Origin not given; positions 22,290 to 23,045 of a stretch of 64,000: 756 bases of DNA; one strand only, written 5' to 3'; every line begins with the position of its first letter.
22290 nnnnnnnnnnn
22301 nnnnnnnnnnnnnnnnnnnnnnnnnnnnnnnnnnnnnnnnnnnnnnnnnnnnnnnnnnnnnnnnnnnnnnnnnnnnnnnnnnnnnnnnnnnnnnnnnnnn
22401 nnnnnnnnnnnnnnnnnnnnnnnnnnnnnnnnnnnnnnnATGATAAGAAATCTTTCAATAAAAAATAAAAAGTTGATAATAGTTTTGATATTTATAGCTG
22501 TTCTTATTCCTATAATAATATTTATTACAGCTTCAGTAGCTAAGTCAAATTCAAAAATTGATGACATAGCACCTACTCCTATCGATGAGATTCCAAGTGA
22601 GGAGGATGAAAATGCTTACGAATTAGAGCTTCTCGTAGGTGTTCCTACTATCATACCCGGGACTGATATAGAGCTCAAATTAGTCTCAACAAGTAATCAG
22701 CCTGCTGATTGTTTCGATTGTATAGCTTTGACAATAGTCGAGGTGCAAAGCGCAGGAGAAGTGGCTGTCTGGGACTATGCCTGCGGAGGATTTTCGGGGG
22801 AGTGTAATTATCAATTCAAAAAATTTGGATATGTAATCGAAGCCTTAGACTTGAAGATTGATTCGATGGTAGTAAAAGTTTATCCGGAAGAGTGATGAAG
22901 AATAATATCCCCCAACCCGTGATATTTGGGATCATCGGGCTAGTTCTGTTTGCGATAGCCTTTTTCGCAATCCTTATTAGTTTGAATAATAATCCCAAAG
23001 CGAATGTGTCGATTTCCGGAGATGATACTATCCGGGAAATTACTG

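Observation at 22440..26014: Translationally coupled small Cys protein and secreted M4-M28 double protease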

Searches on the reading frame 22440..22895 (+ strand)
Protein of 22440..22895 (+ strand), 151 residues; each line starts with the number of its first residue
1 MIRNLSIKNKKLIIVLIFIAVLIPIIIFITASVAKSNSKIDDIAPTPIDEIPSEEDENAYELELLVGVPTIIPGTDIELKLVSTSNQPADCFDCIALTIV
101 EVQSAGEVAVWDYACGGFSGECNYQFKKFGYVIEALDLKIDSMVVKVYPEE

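Call 3: search_protein_families(library=pfam, proteins=[window:22440-22895:+], max_evalue=0.01)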
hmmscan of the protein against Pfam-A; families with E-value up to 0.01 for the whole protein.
window:22440-22895:+ (151 aa): 0 families

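Call 4: search_protein_families(library=ncbifam, proteins=[window:22440-22895:+], max_evalue=0.01)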
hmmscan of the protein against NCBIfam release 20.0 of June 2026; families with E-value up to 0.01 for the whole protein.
window:22440-22895:+ (151 aa): 1 family
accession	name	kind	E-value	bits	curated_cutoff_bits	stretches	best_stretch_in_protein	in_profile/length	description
NF045871.1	MBA_Nterm_para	domain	0.0046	16.7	55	1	7-40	2-34/132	MBA family surface membrane protein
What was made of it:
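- On Known M4 inhibitor families (SMPI, emfourin), considered for the 151-aa protein: No Pfam or NCBIfam family matched (calls 3, 4).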

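Call 25: find_homologous_proteins(query=A1, max_evalue=0.001)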
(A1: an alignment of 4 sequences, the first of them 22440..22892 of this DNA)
Query A1 (4 sequences) (151 aa, profile of the alignment): 22 proteins with E <= 0.001 among 4687 candidates.
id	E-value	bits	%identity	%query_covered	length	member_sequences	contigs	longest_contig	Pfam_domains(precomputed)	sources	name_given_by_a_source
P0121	1.2e-73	264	100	100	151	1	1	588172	-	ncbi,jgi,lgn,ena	-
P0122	3.7e-71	256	56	99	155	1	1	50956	-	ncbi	-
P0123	1.1e-64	235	71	92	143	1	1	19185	-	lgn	-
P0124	2.2e-58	214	28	77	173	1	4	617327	-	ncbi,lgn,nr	ncbi:MAG: hypothetical protein HYT08_02635 [Candidatus Levybacteria bacterium]|nr:hypothetical prote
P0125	1.6e-55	205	62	100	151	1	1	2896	-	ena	-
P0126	2.7e-50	188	54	98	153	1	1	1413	-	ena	-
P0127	3.3e-44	168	48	99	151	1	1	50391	-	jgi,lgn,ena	-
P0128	3.9e-44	168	50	99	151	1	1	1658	-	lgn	-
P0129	1.6e-41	160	54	86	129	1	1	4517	-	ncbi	-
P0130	6.2e-39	151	32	87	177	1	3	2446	-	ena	-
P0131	2.7e-37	146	31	97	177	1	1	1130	-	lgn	-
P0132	6.2e-34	135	40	48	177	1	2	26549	-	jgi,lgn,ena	-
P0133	1.3e-32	131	35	89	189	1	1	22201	-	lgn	-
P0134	7.0e-32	128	34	54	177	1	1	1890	-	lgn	-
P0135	1.2e-31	128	38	72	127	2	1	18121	-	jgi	-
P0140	2.4e-20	91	32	70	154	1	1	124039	-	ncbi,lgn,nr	ncbi:MAG: hypothetical protein Q7K55_04385 [Candidatus Levybacteria bacterium]|nr:hypothetical prote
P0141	4.9e-17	80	26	83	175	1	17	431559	-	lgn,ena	-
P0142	7.8e-6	44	42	44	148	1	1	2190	-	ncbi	-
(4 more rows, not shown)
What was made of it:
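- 22440..22895 (+): 151-aa partner protein of the M4 unit. It has an N-in TM anchor (about residues 10-34), a disordered linker, and an 8-stranded all-beta ectodomain (60-149). Conserved Cys are C91xxC94 and C115x6C122. The second pair staples a conserved GG[F/I]xG hairpin loop. Family of 21 members in 5.8 billion proteins: call 25.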

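Call 26: find_encoding_contigs(protein=P0127, flank=8000, max_places=1)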
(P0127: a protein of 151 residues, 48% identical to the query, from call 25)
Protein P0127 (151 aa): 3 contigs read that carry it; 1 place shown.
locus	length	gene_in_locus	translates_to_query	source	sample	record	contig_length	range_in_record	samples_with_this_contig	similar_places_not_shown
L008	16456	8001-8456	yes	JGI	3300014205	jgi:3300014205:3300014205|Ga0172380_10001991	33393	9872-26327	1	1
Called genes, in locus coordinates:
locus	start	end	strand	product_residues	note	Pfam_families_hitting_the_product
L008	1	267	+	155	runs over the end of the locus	PF01025:GrpE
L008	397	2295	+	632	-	PF00012:HSP70, PF06723:MreB_Mbl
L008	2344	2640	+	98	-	PF18895:T4SS_pilin (weak)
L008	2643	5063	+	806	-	-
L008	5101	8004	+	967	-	PF02861:Clp_N, PF00004:AAA, PF23569:NBD_SMAX1, PF17871:AAA_lid_9, PF00004:AAA, PF07724:AAA_2, PF07728:AAA_5, PF10431:ClpB_D2-small, +10 more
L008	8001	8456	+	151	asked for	-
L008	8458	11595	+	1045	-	PF07504:FTP (faint), PF01447:Peptidase_M4, PF02868:Peptidase_M4_C, PF17210:SdrD_B (weak), PF04389:Peptidase_M28, PF01546:Peptidase_M20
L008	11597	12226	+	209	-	-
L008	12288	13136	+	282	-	PF00226:DnaJ, PF01556:DnaJ_C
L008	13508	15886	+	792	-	PF13401:AAA_22 (faint), PF13173:AAA_14 (faint), PF00004:AAA (weak), PF00158:Sigma54_activat (weak), PF00004:AAA, PF07724:AAA_2, PF07728:AAA_5, PF10431:ClpB_D2-small, +9 more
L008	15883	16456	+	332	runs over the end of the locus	PF00389:2-Hacid_dh, PF02826:2-Hacid_dh_C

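Call 27: find_encoding_contigs(protein=P0140, flank=8000, max_places=1)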
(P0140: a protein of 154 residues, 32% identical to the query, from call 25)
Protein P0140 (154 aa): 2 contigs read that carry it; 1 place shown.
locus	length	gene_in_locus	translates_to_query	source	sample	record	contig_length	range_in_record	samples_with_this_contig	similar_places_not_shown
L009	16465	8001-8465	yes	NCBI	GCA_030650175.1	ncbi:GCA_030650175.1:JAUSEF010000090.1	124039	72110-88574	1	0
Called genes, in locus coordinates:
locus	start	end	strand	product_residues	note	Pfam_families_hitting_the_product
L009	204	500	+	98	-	PF18895:T4SS_pilin (faint)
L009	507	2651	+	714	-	-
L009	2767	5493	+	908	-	PF02861:Clp_N, PF13191:AAA_16 (weak), PF00004:AAA, PF17871:AAA_lid_9, PF00004:AAA, PF07724:AAA_2, PF07728:AAA_5, PF10431:ClpB_D2-small, +10 more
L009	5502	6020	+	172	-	PF22148:Fervidolysin_NPro-like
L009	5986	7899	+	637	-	PF22148:Fervidolysin_NPro-like (weak), PF00082:Peptidase_S8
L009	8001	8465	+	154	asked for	-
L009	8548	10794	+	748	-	PF07504:FTP, PF01447:Peptidase_M4, PF02868:Peptidase_M4_C, PF13620:CarboxypepD_reg, PF13715:CarbopepD_reg_2 (weak)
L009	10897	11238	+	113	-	-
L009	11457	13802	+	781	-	PF12775:AAA_7 (faint), PF00158:Sigma54_activat (faint), PF00004:AAA (faint), PF17871:AAA_lid_9, PF07724:AAA_2, PF07728:AAA_5, PF10431:ClpB_D2-small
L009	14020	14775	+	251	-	PF03372:Exo_endo_phos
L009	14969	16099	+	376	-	PF08529:NusA_N, PF13184:KH_NusA_1st, PF26594:KH_NusA_2nd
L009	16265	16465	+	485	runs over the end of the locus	PF00009:GTP_EFTU, PF00071:Ras (weak), PF01926:MMR_HSR1, PF22042:EF-G_D2, PF11987:IF-2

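Call 28: find_encoding_contigs(protein=P0141, flank=8000, max_places=1)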
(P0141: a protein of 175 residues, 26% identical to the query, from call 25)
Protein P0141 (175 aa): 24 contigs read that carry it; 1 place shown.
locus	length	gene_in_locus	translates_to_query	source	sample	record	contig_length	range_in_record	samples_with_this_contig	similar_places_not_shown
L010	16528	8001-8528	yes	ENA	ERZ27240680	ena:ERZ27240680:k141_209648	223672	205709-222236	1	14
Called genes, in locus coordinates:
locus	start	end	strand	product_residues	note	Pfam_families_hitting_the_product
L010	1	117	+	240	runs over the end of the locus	PF01628:HrcA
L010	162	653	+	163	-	PF01025:GrpE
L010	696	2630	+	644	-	PF00012:HSP70, PF06723:MreB_Mbl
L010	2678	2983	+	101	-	PF18895:T4SS_pilin (weak)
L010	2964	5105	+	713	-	-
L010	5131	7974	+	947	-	PF02861:Clp_N, PF23569:NBD_SMAX1, PF00004:AAA, PF17871:AAA_lid_9, PF00004:AAA, PF07724:AAA_2, PF07728:AAA_5, PF10431:ClpB_D2-small, +6 more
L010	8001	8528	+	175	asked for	-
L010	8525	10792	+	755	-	PF01447:Peptidase_M4, PF02868:Peptidase_M4_C, PF13620:CarboxypepD_reg, PF13715:CarbopepD_reg_2 (weak), PF17210:SdrD_B (weak)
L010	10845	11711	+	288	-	PF00226:DnaJ, PF01556:DnaJ_C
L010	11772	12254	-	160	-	PF07963:N_methyl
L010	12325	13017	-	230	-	-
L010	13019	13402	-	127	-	-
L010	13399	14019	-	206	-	PF07963:N_methyl (weak)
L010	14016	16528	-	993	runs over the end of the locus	-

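Call 29: find_encoding_contigs(protein=P0133, flank=8000, max_places=1)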
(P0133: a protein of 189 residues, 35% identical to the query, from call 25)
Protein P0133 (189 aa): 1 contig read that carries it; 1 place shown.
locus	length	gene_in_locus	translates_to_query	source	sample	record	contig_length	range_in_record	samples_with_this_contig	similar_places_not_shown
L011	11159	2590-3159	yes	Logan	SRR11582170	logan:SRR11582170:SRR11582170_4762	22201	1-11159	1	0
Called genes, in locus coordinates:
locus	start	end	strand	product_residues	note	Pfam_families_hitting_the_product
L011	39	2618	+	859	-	PF02861:Clp_N, PF00004:AAA, PF23569:NBD_SMAX1, PF17871:AAA_lid_9, PF00004:AAA, PF07724:AAA_2, PF07728:AAA_5, PF10431:ClpB_D2-small, +7 more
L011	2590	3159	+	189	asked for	-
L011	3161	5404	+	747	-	PF07504:FTP (weak), PF01447:Peptidase_M4, PF02868:Peptidase_M4_C, PF17210:SdrD_B (weak)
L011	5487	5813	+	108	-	-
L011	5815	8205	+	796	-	PF00158:Sigma54_activat (faint), PF20720:nSTAND3 (faint), PF13401:AAA_22 (faint), PF17871:AAA_lid_9 (weak), PF00004:AAA, PF07724:AAA_2, PF07728:AAA_5, PF10431:ClpB_D2-small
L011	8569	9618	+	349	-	PF08529:NusA_N, PF13184:KH_NusA_1st, PF26594:KH_NusA_2nd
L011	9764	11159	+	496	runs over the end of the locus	PF00009:GTP_EFTU, PF00071:Ras (weak), PF01926:MMR_HSR1, PF22042:EF-G_D2, PF03144:GTP_EFTU_D2 (faint), PF11987:IF-2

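Call 39: find_related_loci(query=A5, collection=genome_contigs, flank=10000)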
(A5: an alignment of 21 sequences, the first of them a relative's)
Query A5 (151 aa) in genome_contigs; peptide patterns used: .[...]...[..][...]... (x = any residue, [..] = any of these).
32 stretches matched a pattern; 4 encode a relative of the query (tblastn E <= 1e-3); 4 distinct loci.
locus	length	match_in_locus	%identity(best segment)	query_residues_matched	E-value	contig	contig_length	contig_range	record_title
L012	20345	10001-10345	28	28-144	2e-12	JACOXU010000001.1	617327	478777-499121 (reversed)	MAG: Candidatus Levyibacteriota bacterium isolate NC_groundwater_161_Ag_S-0.1um_37_19 S4_GD2017_2_S1_scaffold_10, whole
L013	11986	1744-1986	31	46-129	3e-9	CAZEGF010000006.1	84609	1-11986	MAG TPA_asm: uncultured Gammaproteobacteria bacterium isolate SRP135725_co2_582 genome assembly, contig: k141_3521309, w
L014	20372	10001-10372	27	11-130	2e-8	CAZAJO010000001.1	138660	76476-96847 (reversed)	MAG TPA_asm: uncultured Gammaproteobacteria bacterium isolate SRP342105_co1_429 genome assembly, contig: NODE_138_length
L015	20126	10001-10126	33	89-130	7e-6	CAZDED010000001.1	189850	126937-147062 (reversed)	MAG TPA_asm: uncultured Gammaproteobacteria bacterium isolate SRP278252_co2_138 genome assembly, contig: NODE_73_length_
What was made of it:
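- Tried and rejected: A GTDB genome scan with the small-protein pattern gave only 4 loci, and the window's genome was not among them (call 39).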

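Call 45: predict_structure(alignment_id=A5)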
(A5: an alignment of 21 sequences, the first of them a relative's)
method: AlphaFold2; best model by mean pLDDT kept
length: 151 residues; sequences in the alignment: 21
mean_pLDDT: 80.5   pTM: 0.59
mean pLDDT of the five models: 80.5, 78.3, 77.8, 77.3, 77.3
residues with pLDDT >= 90: 67; 70-90: 49; 50-70: 16; < 50: 19
segments of 3 or more residues with pLDDT < 50: 35-49
pLDDT, mean of each block of 10 residues (from residue 1): 55 85 86 53 43 66 95 94 85 84 96 86 93 93 94 84
secondary structure, 60 per line:
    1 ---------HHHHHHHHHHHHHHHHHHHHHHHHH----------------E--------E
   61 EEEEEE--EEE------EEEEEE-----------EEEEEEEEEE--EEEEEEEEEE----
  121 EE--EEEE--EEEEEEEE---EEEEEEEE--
elements in order: H10-34 E60-66 E69-71 E78-83 E95-104 E107-116 E125-128 E131-138 E142-149
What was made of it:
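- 22440..22895 (+): AlphaFold model with pLDDT 80.5: call 45.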

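Call 73: search_protein_families(library=pfam, proteins=[L009:5502-6017:+, L009:5986-7896:+, P0142], max_evalue=0.01)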
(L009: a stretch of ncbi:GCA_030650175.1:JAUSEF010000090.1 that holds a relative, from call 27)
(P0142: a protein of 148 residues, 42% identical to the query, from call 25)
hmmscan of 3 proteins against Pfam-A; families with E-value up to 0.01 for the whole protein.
L009:5502-6017:+ (172 aa): 1 family
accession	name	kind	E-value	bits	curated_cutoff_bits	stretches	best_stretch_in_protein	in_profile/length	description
PF22148.1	Fervidolysin_NPro-like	-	1.9e-10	41.4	21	1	81-166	12-81/81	Fervidolysin N-terminal prodomain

L009:5986-7896:+ (637 aa): 4 families
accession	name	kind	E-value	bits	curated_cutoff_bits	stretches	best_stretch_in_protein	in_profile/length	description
PF00082.27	Peptidase_S8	-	5.8e-58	196.9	21.8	1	172-404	3-273/288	Subtilase family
PF22148.1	Fervidolysin_NPro-like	-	1.4e-06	29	21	1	54-135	9-81/81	Fervidolysin N-terminal prodomain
PF13620.12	CarboxypepD_reg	-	2.4e-05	25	32.3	1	459-537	2-79/82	Carboxypeptidase regulatory-like domain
PF13715.12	CarbopepD_reg_2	-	0.00053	20.4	32.2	1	460-532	2-70/88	CarboxypepD_reg-like domain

P0142 (148 aa): 0 families

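Call 93: search_solved_structures(query=A5, max_evalue=10)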
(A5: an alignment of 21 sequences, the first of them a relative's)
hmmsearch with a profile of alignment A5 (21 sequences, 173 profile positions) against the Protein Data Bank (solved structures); distinct sequences matched with E-value up to 10: 18.
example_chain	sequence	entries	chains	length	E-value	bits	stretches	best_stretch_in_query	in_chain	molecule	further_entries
6v36_A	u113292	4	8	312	0.45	13.3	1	21-91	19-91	Potassium channel subfamily K member 2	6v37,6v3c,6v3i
8q30_A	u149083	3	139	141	0.48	13.2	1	30-103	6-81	DUF4352 domain-containing protein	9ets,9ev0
2lk9_A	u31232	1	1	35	0.97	12.2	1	31-54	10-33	Bone marrow stromal antigen 2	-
6cq6_A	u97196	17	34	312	1.3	11.8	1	21-89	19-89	Potassium channel subfamily K member 2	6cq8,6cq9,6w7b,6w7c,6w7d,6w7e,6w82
8ue2_A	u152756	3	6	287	1.8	11.3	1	22-89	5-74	Potassium channel subfamily K member 2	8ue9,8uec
6fk6_A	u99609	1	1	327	1.9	11.2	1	25-88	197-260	Rhodopsin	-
6fkb_A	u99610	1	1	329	1.9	11.2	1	25-88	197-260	Rhodopsin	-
8uf6_A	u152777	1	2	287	2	11.2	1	22-89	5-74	Potassium channel subfamily K member 2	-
9nyx_B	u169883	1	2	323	2.1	11.1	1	25-88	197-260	Rhodopsin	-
8zar_A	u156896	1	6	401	2.4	10.9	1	10-51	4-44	Multidrug export protein EmrA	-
3c9m_A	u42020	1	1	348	2.7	10.7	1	25-88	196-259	Rhodopsin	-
2x72_A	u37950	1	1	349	2.7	10.7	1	25-88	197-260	RHODOPSIN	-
2j4y_A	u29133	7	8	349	2.7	10.7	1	25-88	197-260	RHODOPSIN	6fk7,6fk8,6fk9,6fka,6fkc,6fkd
5dys_A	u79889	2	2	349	2.7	10.7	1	25-88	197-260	Rhodopsin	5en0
4bey_A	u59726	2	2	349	2.7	10.7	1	25-88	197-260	Rhodopsin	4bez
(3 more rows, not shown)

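Call 95: search_protein_families(library=padloc, proteins=[window:22440-22892:+], max_evalue=0.01)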
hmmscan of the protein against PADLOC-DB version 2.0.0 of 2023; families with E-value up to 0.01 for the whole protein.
window:22440-22892:+ (151 aa): 0 families
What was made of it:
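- Tried and rejected: Pfam, NCBIfam and PADLOC scans of the 151-aa and 211-aa proteins gave nothing usable (calls 3, 4, 95).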
